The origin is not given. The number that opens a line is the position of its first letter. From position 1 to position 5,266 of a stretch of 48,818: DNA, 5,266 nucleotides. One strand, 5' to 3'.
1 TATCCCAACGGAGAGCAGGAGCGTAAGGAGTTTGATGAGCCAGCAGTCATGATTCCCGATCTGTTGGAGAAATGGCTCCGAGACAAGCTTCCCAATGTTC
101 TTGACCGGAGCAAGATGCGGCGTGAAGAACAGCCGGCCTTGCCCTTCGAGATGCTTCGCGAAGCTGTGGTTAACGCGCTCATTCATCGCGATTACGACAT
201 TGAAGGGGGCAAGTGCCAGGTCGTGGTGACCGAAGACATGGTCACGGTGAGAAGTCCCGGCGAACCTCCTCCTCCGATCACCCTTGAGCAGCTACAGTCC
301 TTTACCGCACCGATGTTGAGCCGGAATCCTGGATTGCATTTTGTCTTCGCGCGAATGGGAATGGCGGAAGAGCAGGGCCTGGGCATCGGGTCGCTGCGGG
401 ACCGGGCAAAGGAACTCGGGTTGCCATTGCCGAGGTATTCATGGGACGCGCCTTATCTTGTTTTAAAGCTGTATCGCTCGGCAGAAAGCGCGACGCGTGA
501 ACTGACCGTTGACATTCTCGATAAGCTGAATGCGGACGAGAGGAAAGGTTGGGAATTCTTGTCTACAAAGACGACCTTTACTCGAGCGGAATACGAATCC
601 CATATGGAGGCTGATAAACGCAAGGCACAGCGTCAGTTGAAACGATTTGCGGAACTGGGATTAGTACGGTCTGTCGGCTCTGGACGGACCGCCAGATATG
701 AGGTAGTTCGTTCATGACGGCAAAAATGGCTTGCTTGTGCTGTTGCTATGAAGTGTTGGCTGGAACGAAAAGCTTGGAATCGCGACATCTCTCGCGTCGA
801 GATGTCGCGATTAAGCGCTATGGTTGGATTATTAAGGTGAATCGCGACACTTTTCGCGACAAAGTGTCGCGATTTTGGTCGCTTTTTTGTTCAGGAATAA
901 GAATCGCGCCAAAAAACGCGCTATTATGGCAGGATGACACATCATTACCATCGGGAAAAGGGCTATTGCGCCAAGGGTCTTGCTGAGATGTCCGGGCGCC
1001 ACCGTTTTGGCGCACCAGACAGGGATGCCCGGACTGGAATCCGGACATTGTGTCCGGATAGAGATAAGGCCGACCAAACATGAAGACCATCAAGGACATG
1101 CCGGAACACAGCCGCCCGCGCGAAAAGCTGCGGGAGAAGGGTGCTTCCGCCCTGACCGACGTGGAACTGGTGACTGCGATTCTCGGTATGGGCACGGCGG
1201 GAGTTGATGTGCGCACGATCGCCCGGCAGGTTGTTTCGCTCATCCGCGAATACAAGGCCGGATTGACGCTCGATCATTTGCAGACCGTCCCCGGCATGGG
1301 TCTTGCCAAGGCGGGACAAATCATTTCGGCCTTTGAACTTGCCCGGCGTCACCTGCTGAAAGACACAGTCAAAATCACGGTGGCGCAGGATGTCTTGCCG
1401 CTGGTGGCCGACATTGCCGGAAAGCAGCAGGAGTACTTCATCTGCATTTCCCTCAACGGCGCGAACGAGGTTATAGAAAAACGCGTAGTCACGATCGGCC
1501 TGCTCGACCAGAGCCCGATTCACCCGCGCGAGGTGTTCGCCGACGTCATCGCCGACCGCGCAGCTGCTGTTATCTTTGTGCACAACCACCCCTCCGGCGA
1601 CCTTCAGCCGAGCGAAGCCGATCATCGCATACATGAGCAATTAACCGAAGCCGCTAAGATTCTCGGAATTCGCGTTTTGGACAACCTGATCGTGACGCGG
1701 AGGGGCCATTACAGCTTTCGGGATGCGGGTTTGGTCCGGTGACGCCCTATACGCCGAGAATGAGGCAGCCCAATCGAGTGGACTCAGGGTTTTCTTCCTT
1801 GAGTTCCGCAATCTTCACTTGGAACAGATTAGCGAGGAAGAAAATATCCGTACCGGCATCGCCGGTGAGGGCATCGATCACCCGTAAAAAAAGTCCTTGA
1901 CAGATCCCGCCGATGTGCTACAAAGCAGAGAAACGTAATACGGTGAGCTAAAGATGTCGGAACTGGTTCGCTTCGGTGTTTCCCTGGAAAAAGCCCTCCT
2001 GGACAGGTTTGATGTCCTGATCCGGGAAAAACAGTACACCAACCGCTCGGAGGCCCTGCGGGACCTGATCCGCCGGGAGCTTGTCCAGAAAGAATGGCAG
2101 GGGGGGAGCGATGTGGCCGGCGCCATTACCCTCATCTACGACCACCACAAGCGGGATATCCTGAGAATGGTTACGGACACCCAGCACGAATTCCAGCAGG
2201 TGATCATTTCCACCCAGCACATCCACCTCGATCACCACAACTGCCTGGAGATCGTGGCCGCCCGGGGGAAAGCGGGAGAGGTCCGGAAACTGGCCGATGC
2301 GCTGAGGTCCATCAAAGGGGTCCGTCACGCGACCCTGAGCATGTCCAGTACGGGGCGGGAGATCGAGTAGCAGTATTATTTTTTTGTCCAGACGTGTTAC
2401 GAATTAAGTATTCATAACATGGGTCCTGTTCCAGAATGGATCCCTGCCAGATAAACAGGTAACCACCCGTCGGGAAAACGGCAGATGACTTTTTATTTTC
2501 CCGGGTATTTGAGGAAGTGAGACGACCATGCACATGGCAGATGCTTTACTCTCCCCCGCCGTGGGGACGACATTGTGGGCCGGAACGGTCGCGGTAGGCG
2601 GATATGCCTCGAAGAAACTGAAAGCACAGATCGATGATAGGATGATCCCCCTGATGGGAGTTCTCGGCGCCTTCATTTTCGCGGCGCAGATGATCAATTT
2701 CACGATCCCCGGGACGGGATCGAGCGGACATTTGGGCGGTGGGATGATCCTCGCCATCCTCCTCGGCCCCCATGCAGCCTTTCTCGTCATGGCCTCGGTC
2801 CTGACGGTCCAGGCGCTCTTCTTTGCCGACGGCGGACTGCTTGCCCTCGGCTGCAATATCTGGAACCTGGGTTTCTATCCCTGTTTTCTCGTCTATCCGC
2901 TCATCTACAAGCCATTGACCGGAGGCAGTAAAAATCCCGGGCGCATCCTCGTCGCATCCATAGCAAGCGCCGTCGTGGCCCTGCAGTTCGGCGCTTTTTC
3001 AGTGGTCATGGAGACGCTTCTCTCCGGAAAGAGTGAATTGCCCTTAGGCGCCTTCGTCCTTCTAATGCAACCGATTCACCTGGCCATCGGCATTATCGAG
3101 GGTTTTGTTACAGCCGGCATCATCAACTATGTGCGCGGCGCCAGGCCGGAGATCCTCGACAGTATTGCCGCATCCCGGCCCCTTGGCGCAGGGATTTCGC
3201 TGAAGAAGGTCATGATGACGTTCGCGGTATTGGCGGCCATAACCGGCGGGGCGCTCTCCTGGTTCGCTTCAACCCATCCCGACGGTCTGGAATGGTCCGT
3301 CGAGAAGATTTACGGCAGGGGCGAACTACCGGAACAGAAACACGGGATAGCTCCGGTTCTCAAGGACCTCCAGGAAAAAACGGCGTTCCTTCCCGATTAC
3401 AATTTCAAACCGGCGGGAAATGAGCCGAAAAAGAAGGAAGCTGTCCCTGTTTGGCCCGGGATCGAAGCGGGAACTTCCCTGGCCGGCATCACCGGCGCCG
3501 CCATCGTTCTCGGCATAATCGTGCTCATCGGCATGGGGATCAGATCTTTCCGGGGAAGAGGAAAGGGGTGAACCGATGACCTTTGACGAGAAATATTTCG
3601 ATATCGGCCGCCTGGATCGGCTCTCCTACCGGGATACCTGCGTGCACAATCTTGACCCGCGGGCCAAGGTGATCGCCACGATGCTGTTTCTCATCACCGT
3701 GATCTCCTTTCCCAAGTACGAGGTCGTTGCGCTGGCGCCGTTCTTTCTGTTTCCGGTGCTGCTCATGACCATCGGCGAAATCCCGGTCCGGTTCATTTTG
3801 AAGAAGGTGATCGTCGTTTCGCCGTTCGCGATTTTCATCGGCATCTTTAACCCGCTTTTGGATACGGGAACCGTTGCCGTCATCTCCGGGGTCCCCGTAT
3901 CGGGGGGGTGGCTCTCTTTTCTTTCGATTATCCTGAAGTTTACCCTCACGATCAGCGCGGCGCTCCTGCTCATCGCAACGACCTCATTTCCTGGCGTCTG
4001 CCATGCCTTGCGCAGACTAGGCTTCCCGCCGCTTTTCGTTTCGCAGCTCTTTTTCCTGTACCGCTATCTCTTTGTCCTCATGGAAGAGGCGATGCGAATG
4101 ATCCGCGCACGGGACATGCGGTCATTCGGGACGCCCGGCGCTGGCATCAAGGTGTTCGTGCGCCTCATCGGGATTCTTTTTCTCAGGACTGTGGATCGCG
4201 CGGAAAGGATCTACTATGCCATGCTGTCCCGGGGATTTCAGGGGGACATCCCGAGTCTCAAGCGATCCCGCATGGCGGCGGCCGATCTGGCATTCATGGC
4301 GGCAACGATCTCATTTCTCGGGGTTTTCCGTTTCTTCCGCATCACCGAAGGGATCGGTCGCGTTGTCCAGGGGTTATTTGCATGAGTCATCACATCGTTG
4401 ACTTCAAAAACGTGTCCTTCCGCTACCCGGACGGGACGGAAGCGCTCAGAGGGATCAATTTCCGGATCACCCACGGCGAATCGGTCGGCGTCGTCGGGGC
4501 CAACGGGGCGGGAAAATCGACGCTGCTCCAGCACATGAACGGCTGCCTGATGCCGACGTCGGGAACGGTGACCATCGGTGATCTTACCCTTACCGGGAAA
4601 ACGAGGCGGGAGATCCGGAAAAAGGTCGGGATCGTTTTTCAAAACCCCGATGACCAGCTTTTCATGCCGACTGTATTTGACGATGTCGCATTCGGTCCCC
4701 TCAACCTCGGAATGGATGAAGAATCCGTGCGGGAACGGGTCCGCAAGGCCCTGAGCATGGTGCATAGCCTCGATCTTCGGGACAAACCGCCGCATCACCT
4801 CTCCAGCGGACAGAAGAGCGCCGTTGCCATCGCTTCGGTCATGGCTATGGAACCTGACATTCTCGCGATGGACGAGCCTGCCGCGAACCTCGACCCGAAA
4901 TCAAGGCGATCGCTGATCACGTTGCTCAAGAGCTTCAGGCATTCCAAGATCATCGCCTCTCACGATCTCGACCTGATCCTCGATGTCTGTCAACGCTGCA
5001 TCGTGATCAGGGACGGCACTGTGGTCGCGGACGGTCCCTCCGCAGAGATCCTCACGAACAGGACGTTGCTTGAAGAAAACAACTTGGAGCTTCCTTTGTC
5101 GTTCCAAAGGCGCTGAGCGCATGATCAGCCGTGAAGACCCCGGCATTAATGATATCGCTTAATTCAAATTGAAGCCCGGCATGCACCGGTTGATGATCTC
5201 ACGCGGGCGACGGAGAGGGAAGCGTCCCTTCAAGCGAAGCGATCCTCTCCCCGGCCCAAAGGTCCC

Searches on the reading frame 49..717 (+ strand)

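Call 8: search_protein_families(library=pfam, proteins=[window:49-717:+])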
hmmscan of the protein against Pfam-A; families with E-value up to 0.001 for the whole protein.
window:49-717:+ (222 aa): 1 family
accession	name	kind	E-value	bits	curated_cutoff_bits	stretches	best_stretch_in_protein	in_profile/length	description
PF13749.12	HATPase_c_4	-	1.2e-14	54.5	26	1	53-134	1-82/89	Putative ATP-dependent DNA helicase recG C-terminal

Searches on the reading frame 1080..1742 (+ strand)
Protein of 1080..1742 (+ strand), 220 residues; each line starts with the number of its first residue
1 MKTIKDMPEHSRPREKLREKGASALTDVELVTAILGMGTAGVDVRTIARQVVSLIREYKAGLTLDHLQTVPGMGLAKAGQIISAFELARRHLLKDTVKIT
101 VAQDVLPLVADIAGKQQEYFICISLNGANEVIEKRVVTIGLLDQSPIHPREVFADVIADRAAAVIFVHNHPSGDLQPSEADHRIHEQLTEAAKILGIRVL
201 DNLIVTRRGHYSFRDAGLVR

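Call 8: search_protein_families(library=pfam, proteins=[window:1080-1742:+])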
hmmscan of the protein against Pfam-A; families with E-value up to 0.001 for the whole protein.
window:1080-1742:+ (220 aa): 2 families
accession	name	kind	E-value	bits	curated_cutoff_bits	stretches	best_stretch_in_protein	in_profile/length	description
PF04002.20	RadC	-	2.9e-37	127.7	22.1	1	103-217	5-120/121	RadC-like JAB domain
PF20582.4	UPF0758_N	-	2e-16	60.3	27.1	1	4-78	1-76/77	UPF0758 N-terminal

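Call 44: find_encoding_contigs(protein=window:1080-1739:+, flank=10000, max_places=2)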
Protein window:1080-1739:+ (220 aa): 5 contigs read that carry it; 2 places shown.
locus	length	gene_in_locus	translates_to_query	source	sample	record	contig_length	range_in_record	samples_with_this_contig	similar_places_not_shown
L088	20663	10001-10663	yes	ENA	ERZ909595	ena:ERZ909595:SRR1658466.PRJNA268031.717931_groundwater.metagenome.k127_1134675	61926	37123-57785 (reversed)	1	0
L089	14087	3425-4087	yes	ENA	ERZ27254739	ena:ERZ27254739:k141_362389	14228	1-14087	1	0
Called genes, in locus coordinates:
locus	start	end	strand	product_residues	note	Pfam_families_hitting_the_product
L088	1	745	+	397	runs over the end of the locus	PF05762:VWA_CoxE (faint)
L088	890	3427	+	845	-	-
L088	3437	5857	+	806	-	PF02384:N6_Mtase, PF01170:UPF0020 (weak), PF13847:Methyltransf_31 (weak), PF07669:Eco57I (faint), PF01420:Methylase_S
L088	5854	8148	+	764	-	PF02463:SMC_N (weak), PF13166:AAA_13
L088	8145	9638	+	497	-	PF00383:dCMP_cyt_deam_1, PF13749:HATPase_c_4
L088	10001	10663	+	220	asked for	PF20582:UPF0758_N, PF04002:RadC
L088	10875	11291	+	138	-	PF01402:RHH_1, PF08753:NikR_C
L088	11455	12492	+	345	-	PF01891:CbiM, PF13190:PDGLE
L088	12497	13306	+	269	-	PF02361:CbiQ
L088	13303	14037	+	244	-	PF00005:ABC_tran, PF02463:SMC_N, PF13304:AAA_21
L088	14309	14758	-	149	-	PF02293:AmiS_UreI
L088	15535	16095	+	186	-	-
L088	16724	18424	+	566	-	PF10114:PocR, PF00989:PAS, PF08448:PAS_4, PF13426:PAS_9, PF00512:HisKA, PF02518:HATPase_c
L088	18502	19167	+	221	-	PF00072:Response_reg, PF00196:GerE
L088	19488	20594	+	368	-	PF00465:Fe-ADH, PF13685:Fe-ADH_2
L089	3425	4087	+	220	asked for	PF20582:UPF0758_N, PF04002:RadC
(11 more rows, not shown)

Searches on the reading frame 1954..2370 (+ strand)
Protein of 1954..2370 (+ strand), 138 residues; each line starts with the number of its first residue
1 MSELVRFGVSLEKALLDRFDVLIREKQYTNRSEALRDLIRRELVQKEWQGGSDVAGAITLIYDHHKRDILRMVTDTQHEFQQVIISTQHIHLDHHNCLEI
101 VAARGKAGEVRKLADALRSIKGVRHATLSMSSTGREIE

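Call 8: search_protein_families(library=pfam, proteins=[window:1954-2370:+])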
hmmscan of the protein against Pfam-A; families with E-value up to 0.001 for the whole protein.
window:1954-2370:+ (138 aa): 2 families
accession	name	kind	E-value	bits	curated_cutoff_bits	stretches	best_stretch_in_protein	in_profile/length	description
PF08753.17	NikR_C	-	2.6e-31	108.1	22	1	55-130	1-76/77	NikR C terminal nickel binding domain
PF01402.27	RHH_1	-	1.1e-06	28.8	20.5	1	6-44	1-38/39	Ribbon-helix-helix protein, copG family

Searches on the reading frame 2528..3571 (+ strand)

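Call 8: search_protein_families(library=pfam, proteins=[window:2528-3571:+])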
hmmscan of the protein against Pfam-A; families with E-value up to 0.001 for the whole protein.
window:2528-3571:+ (347 aa): 2 families
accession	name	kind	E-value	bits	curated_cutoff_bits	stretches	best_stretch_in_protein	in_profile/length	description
PF01891.21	CbiM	-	2e-58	198.1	23.1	1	2-209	1-205/205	Cobalt uptake substrate-specific transmembrane region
PF13190.11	PDGLE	-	3.3e-29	101.1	27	1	226-339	1-101/102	PDGLE domain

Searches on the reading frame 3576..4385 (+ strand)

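Call 8: search_protein_families(library=pfam, proteins=[window:3576-4385:+])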
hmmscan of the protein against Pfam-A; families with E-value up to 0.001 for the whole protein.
window:3576-4385:+ (269 aa): 1 family
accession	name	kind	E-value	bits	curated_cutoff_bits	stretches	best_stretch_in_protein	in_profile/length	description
PF02361.21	CbiQ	-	3.1e-32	112.4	25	1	21-223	3-210/216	Cobalt transport protein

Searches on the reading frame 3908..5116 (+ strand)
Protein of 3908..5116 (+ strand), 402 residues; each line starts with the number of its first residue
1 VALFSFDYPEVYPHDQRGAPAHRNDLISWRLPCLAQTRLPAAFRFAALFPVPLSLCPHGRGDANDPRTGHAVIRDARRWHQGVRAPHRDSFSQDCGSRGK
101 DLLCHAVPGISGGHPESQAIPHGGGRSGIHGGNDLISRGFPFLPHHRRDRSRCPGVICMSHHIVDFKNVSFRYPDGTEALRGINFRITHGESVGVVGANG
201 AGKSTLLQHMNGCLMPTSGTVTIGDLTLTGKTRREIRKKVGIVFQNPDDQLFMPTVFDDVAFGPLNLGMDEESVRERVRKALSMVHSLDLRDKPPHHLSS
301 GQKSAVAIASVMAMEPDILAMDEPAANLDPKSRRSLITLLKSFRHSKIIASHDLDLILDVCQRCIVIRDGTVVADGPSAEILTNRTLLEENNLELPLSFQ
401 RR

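Call 8: search_protein_families(library=pfam, proteins=[window:3908-5116:+])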
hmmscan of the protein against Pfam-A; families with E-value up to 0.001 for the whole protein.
window:3908-5116:+ (402 aa): 3 families
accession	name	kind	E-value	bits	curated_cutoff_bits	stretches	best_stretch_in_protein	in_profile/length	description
PF00005.33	ABC_tran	-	1.3e-29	104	25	1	180-325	1-136/137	ABC transporter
PF13304.12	AAA_21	-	1.4e-12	48.8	27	1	281-358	221-303/304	AAA domain, putative AbiEii toxin, Type IV TA system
PF02463.25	SMC_N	-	2.8e-07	30.6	40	1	193-353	27-198/220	RecF/RecN/SMC N terminal domain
